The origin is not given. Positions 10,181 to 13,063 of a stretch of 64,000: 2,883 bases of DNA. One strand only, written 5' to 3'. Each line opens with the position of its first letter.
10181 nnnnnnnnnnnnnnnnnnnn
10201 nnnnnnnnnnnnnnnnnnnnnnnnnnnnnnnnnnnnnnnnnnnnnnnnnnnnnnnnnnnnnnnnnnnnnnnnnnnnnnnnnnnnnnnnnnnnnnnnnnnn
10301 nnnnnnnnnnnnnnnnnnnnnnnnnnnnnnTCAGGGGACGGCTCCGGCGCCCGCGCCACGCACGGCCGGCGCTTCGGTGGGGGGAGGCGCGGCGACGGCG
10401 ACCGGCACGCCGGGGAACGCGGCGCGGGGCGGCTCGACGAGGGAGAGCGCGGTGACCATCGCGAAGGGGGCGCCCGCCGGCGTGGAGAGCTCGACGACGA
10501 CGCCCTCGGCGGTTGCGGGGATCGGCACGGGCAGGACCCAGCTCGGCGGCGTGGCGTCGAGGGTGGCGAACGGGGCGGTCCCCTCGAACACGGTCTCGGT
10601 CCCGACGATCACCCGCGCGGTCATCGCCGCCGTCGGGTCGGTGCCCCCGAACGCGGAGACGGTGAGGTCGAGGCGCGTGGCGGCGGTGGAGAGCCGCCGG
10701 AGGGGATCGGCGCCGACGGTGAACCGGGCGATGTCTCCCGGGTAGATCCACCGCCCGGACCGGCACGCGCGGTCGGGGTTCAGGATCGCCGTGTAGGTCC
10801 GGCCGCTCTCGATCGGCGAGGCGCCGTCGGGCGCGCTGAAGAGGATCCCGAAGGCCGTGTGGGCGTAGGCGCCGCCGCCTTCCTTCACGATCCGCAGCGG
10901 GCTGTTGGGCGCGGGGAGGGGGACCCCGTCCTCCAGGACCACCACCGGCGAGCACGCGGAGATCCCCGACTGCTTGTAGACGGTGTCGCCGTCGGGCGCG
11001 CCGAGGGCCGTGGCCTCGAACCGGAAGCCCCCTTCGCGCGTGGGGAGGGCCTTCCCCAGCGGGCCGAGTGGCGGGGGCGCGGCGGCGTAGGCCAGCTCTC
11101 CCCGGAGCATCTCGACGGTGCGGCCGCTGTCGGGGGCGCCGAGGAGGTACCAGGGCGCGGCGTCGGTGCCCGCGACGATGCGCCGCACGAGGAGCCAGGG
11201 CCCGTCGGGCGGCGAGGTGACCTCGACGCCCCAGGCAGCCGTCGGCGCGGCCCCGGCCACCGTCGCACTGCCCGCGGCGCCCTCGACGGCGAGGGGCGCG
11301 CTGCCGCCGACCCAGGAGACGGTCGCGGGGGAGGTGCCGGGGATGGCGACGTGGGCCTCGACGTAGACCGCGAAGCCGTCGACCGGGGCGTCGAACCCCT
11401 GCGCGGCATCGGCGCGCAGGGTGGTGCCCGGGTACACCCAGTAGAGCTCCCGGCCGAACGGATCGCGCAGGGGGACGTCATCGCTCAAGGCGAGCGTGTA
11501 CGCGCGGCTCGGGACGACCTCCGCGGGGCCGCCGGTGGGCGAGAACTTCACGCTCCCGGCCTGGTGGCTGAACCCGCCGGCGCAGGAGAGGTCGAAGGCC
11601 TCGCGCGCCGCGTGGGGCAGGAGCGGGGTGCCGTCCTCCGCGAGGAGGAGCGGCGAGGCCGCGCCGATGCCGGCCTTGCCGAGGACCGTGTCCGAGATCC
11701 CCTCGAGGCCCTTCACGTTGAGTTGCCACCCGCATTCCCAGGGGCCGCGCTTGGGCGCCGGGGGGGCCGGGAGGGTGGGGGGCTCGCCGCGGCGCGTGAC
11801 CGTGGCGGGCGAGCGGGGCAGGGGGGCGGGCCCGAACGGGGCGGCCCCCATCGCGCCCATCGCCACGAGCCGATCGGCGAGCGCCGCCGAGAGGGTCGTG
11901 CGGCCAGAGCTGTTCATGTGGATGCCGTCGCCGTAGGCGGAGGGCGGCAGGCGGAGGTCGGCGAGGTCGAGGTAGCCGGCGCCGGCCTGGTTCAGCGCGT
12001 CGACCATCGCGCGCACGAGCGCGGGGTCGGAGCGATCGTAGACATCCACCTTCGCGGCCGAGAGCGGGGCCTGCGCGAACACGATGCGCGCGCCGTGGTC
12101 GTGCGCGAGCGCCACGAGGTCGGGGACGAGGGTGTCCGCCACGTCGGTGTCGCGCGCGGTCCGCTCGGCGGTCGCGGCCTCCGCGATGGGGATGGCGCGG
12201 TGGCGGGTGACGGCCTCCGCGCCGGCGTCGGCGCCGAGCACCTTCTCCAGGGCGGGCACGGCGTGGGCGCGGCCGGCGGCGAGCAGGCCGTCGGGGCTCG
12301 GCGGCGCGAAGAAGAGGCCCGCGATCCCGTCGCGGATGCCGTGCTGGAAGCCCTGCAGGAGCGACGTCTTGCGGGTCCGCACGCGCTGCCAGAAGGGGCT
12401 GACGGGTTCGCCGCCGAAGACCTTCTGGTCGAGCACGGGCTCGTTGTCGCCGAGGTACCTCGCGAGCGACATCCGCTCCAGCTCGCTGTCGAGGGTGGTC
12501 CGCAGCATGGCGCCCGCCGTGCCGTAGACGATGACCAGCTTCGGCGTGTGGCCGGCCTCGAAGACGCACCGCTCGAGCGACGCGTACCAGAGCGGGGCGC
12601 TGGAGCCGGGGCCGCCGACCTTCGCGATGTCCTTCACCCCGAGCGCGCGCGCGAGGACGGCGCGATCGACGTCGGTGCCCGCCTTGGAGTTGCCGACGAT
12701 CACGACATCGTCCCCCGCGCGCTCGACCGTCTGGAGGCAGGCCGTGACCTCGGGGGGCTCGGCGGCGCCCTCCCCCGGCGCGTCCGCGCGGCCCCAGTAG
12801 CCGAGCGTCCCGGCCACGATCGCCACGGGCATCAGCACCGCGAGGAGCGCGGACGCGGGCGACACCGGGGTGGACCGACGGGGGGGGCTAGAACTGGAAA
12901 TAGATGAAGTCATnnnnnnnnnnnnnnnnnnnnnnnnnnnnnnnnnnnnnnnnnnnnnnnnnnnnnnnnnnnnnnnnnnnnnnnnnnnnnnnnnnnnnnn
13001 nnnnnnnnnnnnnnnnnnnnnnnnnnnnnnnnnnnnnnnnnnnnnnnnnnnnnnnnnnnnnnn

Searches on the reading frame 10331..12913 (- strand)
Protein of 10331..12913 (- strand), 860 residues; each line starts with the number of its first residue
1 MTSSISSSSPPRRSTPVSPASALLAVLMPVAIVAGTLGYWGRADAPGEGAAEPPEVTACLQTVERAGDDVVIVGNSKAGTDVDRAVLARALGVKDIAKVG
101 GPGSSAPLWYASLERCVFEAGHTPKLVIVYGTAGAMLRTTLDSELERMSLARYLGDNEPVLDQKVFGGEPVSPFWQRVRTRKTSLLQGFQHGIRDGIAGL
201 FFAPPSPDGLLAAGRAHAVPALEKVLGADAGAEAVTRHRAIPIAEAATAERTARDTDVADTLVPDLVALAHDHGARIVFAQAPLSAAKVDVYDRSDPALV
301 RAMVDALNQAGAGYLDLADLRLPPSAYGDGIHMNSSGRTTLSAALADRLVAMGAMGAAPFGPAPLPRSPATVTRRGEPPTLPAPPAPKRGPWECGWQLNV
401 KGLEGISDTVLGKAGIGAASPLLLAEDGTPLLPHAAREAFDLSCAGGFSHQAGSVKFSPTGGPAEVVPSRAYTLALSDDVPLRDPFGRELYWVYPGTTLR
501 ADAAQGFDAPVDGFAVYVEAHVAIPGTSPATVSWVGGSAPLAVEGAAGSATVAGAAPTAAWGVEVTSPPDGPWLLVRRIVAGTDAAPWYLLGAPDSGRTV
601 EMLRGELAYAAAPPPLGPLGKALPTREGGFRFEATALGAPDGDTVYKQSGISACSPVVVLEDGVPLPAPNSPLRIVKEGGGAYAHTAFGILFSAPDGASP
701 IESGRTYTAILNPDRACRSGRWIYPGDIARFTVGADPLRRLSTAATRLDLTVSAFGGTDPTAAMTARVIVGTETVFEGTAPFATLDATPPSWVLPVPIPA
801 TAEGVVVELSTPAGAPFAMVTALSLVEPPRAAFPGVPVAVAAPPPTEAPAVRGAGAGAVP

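Call 3: search_protein_families(library=pfam, proteins=[window:10331-12913:-], max_evalue=0.01)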
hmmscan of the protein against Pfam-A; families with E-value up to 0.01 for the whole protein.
window:10331-12913:- (860 aa): 0 families

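Call 5: search_protein_families(library=ncbifam, proteins=[window:10331-12913:-], max_evalue=0.1)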
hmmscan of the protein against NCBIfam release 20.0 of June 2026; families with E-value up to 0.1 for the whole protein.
window:10331-12913:- (860 aa): 0 families

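Call 7: search_solved_structures(query=window:10331-12913:-, max_evalue=1)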
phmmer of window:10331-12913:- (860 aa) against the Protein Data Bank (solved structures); distinct sequences matched with E-value up to 1: 0.

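Call 9: find_homologous_proteins(query=window:10331-12913:-)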
Query window:10331-12913:- (860 aa): 13 proteins with E <= 0.001 among 8000 candidates.
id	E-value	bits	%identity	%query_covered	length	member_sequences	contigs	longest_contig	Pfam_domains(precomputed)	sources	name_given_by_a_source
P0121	0.0e+0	1848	100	98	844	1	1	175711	-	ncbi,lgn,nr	ncbi:MAG: hypothetical protein Q8P41_11305 [Pseudomonadota bacterium]|nr:hypothetical protein [Pseud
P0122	0.0e+0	1184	64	100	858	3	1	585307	-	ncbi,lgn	-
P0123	0.0e+0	1095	62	97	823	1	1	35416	-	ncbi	-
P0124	0.0e+0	1050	59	95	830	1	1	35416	-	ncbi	-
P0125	0.0e+0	1049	62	95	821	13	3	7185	-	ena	-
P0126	0.0e+0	1034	62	94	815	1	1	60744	-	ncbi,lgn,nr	ncbi:MAG: hypothetical protein Q8P18_13815 [Pseudomonadota bacterium]|nr:hypothetical protein [Pseud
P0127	5.3e-297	1006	58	97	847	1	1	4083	-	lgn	-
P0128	1.9e-206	706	45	100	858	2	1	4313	-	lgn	-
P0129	1.0e-149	519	41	94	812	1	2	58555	-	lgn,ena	-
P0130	4.3e-113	397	35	94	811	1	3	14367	-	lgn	-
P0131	3.5e-104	368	36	94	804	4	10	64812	-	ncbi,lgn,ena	-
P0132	1.1e-100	356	37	89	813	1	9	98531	-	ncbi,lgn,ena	-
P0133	1.8e-26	111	29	43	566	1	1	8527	-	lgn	-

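Call 12: find_encoding_contigs(protein=P0122, flank=8000, max_places=2)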
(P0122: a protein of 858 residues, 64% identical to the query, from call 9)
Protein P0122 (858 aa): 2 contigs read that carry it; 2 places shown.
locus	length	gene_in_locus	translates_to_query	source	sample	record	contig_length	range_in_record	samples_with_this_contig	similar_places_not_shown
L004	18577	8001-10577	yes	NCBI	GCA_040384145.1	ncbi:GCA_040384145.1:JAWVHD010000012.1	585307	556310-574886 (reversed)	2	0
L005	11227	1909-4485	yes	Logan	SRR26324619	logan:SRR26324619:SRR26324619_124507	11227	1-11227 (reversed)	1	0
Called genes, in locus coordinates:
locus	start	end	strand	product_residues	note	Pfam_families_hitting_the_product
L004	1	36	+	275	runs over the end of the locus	PF20243:MbnP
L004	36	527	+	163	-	-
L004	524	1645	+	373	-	PF03150:CCP_MauG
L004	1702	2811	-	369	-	PF08757:CotH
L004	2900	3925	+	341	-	PF05721:PhyH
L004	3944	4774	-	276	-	PF01163:RIO1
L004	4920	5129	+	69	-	-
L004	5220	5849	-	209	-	PF02525:Flavodoxin_2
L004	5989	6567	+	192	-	-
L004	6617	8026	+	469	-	PF03062:MBOAT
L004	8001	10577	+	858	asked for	-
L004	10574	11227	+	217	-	-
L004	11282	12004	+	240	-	-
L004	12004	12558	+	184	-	PF00027:cNMP_binding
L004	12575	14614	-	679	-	PF01274:MS_TIM-barrel, PF20659:MS_C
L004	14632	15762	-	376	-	PF00685:Sulfotransfer_1, PF13469:Sulfotransfer_3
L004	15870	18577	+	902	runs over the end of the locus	PF00005:ABC_tran (faint), PF02463:SMC_N (faint), PF13304:AAA_21 (faint), PF13555:AAA_29 (faint), PF20703:nSTAND1 (faint), PF17760:UvrA_inter, PF00684:DnaJ_CXXCXGXG (faint), PF17755:UvrA_DNA-bind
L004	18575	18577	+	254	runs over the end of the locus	-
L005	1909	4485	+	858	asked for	-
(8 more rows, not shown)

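Call 13: find_encoding_contigs(protein=P0123, flank=10000, max_places=2)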
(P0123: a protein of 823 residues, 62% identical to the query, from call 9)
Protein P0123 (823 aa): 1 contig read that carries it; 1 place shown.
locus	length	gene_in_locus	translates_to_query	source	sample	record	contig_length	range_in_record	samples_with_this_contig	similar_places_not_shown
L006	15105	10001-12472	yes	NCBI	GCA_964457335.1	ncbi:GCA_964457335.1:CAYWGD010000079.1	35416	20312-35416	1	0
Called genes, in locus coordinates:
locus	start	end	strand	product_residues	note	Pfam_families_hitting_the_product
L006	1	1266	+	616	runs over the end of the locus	PF13229:Beta_helix (weak), PF05048:NosD (faint), PF13229:Beta_helix (weak)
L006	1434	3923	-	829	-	PF13517:FG-GAP_3 (faint), PF11617:Cu-binding_MopE, PF01839:FG-GAP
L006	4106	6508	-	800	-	PF13517:FG-GAP_3 (faint)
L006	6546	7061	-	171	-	PF03358:FMN_red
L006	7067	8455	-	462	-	PF13472:Lipase_GDSL_2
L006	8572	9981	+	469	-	PF03062:MBOAT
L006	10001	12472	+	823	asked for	-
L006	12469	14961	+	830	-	-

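Call 14: find_encoding_contigs(protein=P0129, flank=8000, max_places=2)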
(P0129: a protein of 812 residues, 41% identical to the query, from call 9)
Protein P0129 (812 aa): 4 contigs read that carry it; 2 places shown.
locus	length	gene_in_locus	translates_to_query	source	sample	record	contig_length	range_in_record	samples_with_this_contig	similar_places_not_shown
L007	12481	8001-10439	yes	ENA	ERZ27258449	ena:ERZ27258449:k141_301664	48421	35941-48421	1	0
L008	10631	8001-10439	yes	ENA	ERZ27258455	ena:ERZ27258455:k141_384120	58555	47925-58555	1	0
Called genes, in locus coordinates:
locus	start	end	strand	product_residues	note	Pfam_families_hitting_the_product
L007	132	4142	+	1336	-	-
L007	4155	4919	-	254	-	PF12138:Spherulin4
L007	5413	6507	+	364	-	PF26549:Tricorn_N (faint), PF07676:PD40 (faint)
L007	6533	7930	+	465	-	PF03062:MBOAT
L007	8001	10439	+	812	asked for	-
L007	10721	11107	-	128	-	PF01850:PIN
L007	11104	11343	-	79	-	PF02604:PhdYeFM_antitox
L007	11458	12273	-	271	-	PF02749:QRPTase_N, PF01729:QRPTase_C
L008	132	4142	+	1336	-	-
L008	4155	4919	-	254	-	PF12138:Spherulin4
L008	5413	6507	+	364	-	PF26549:Tricorn_N (faint), PF07676:PD40 (faint)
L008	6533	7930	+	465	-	PF03062:MBOAT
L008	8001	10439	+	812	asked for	-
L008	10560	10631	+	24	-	?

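Call 15: find_encoding_contigs(protein=P0132, flank=8000, max_places=2)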
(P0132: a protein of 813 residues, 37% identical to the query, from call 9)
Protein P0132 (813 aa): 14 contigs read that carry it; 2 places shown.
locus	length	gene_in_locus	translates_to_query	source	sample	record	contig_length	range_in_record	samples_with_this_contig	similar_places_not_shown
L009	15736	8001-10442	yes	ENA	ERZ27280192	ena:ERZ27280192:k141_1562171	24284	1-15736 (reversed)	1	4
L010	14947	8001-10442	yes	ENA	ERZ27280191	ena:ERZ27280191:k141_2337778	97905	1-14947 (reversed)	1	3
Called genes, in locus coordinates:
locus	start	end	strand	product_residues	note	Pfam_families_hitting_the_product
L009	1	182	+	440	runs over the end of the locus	PF00289:Biotin_carb_N, PF02222:ATP-grasp (weak), PF02786:CPSase_L_D2, PF02785:Biotin_carb_C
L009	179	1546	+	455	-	-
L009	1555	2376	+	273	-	PF09445:Methyltransf_15, PF13649:Methyltransf_25 (weak)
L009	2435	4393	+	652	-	-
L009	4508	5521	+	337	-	PF01571:GCV_T, PF08669:GCV_T_C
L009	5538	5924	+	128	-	PF01597:GCV_H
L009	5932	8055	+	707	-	-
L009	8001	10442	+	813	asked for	-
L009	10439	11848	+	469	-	PF03062:MBOAT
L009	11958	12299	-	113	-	-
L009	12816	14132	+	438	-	PF03583:LIP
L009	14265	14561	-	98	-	-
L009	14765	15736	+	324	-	?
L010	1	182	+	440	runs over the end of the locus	PF00289:Biotin_carb_N, PF02222:ATP-grasp (weak), PF02786:CPSase_L_D2, PF02785:Biotin_carb_C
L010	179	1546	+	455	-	-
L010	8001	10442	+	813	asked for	-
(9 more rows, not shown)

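Call 34: search_solved_structures(query=A1, max_evalue=10, show_alignments=2)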
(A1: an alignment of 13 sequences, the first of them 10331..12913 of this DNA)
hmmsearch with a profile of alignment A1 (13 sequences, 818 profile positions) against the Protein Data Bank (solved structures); distinct sequences matched with E-value up to 10: 0.

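Call 35: find_related_loci(query=A1, collection=metagenome_contigs, flank=10000)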
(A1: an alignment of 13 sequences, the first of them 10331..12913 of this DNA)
Query A1 (860 aa) in metagenome_contigs; peptide patterns used: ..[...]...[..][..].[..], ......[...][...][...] (x = any residue, [..] = any of these).
72 stretches matched a pattern; 27 encode a relative of the query (tblastn E <= 1e-3); 27 distinct loci.
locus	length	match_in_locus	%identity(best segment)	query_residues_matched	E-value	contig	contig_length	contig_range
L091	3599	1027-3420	61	32-833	0e+0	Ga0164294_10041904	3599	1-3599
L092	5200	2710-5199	41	1-816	9e-156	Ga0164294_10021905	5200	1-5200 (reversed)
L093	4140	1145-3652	41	12-834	5e-154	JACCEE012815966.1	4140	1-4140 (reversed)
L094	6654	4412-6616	42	12-733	7e-141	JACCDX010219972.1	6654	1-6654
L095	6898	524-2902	36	23-827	5e-104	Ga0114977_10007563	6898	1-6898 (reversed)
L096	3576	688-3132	33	14-827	3e-98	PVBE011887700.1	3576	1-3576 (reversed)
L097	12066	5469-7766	32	69-827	1e-89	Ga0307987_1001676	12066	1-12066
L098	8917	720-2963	34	67-833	2e-88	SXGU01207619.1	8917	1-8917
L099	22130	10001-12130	32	19-727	1e-66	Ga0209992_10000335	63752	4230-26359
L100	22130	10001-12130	32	19-727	1e-66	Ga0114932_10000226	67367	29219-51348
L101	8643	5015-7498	30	5-829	5e-65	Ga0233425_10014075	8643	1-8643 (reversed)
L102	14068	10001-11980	28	69-755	4e-56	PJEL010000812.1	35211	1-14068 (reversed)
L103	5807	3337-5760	27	25-827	5e-40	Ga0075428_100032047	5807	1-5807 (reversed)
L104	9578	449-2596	26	25-732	3e-33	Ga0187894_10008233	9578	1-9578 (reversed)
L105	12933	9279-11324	28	52-770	5e-30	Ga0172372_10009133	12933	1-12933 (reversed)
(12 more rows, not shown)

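Call 37: predict_structure(alignment_id=A1)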
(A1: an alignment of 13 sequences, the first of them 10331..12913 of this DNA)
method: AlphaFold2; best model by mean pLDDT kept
length: 860 residues; sequences in the alignment: 13
mean_pLDDT: 81.0   pTM: 0.76
mean pLDDT of the five models: 81.0, 79.6, 77.8, 77.5, 77.3
residues with pLDDT >= 90: 374; 70-90: 307; 50-70: 102; < 50: 77
segments of 3 or more residues with pLDDT < 50: 1-15, 46-49, 223-254, 837-860
pLDDT, mean of each block of 10 residues (from residue 1): 36 50 63 73 53 79 87 90 93 92 87 92 95 87 72 76 72 64 62 67 69 66 45 35 28 62 95 96 79 78 95 92 81 89 96 92 89 91 86 85 90 83 90 77 79 88 71 80 67 95 88 92 95 95 92 92 97 95 90 84 91 90 84 91 90 90 87 76 90 84 88 90 95 91 91 87 96 95 85 95 96 93 90 62 32 31
secondary structure, 60 per line:
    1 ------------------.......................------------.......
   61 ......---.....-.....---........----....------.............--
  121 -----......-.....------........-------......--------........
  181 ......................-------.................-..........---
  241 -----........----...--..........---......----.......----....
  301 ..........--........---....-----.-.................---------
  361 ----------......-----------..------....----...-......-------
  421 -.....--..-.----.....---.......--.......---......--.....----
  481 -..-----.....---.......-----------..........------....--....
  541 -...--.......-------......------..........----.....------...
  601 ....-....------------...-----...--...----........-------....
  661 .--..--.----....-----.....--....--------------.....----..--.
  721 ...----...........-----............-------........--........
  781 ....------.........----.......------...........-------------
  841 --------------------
elements in order (helices of 4 or more, strands of 3 or more residues): H19-41 H54-66 E70-74 H76-80 H84-91 E96-99 H106-118 E126-131 H133-137 H144-151 H159-164 H173-202 H210-226 H228-237 H246-253 H263-272 E276-281 H286-292 H297-310 E313-316 H317-320 H335-351 E371-376 E396-399 H408-413 E422-426 H437-441 E445-451 E454-460 H464-469 E472-476 E489-493 E497-503 E515-524 E531-534 E537-540 E542-544 E547-553 E561-566 E573-582 E587-591 E598-601 E606-609 E622-624 E630-632 H642-649 E657-661 H673-676 E682-686 E689-692 E707-711 E720-723 E728-734 H735-738 E744-755 E763-770 E773-781 E791-799 E804-810 E817-827

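Call 59: search_protein_families(library=pfam, proteins=[window:10331-12913:-], max_evalue=10)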
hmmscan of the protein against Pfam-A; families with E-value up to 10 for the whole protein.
window:10331-12913:- (860 aa): 0 families

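Call 63: search_protein_families(library=pfam, alignment_id=A5, max_evalue=0.001)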
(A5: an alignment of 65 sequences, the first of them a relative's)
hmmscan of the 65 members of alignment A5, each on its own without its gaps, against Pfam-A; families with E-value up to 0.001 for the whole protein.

A. member 1, L006:1437-3959:- (841 aa): 4 families
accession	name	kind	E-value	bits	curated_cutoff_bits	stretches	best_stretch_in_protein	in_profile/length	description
PF11617.13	Cu-binding_MopE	-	2e-45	153.1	27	6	48-77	1-30/30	Putative metal-binding motif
PF01839.29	FG-GAP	-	1.2e-13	51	22.1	3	605-642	2-37/37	FG-GAP repeat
PF13517.12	FG-GAP_3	-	5e-07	30.7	26.9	2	613-688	1-61/61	FG-GAP-like repeat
PF14312.12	FG-GAP_2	-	0.00011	22.8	23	1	599-641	13-48/49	FG-GAP repeat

B. families by the number of members that match (of 65 scanned): 82 families (the first 25 are shown)
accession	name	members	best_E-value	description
PF11617.13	Cu-binding_MopE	3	6.5e-155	Putative metal-binding motif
PF08534.16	Redoxin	2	9.6e-16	Redoxin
PF00578.27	AhpC-TSA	2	2.3e-15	AhpC/TSA family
PF13517.12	FG-GAP_3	2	4.8e-14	FG-GAP-like repeat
PF01839.29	FG-GAP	2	1.2e-13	FG-GAP repeat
PF01571.26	GCV_T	1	1.1e-90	Aminomethyltransferase folate-binding domain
PF20256.3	MoCoBD_2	1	1.8e-90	Molybdopterin cofactor-binding domain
PF08298.17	AAA_PrkA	1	9.5e-87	PrkA AAA domain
PF06798.17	PrkA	1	1.9e-85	PrkA serine protein kinase C-terminal domain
PF00701.28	DHDPS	1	6.6e-75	Dihydrodipicolinate synthetase family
PF02738.23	MoCoBD_1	1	3.4e-70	Molybdopterin cofactor-binding domain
PF04231.19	Endonuclease_1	1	6.1e-70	Endonuclease I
PF02668.22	TauD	1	6.2e-66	Taurine catabolism dioxygenase TauD, TfdA family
PF13540.12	RCC1_2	1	8.6e-51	Regulator of chromosome condensation (RCC1) repeat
PF00999.27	Na_H_Exchanger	1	4.3e-46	Sodium/hydrogen exchanger, transmembrane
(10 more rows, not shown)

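Call 64: search_protein_representatives(alignment_id=A1)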
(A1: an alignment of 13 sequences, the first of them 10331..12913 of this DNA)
Query: 13 sequences, 818 profile positions. Proteins with E-value up to 0.001 (for the whole library): 2060; up to 1e-10: 820; up to 1e-30: 427. The best 150 are listed.
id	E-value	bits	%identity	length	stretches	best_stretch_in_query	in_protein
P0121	0.0e+00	1268.1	-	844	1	2-817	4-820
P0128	0.0e+00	1118.8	-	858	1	3-817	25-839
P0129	0.0e+00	1039.3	-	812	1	8-815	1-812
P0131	0.0e+00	1016.2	-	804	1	3-815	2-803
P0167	4.2e-247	838.8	-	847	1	3-815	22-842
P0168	7.6e-242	821.4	-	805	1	3-817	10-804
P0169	7.5e-238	808.2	-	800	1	3-809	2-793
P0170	1.8e-232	790.4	-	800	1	3-815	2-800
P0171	1.7e-223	760.7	-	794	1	4-808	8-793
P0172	2.1e-223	760.4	-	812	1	6-809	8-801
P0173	6.5e-222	755.4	-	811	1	4-815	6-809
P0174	5.8e-220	749.0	-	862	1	4-814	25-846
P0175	2.7e-219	746.8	-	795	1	4-804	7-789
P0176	3.0e-216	736.7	-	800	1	3-806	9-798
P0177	8.8e-212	721.9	-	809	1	4-814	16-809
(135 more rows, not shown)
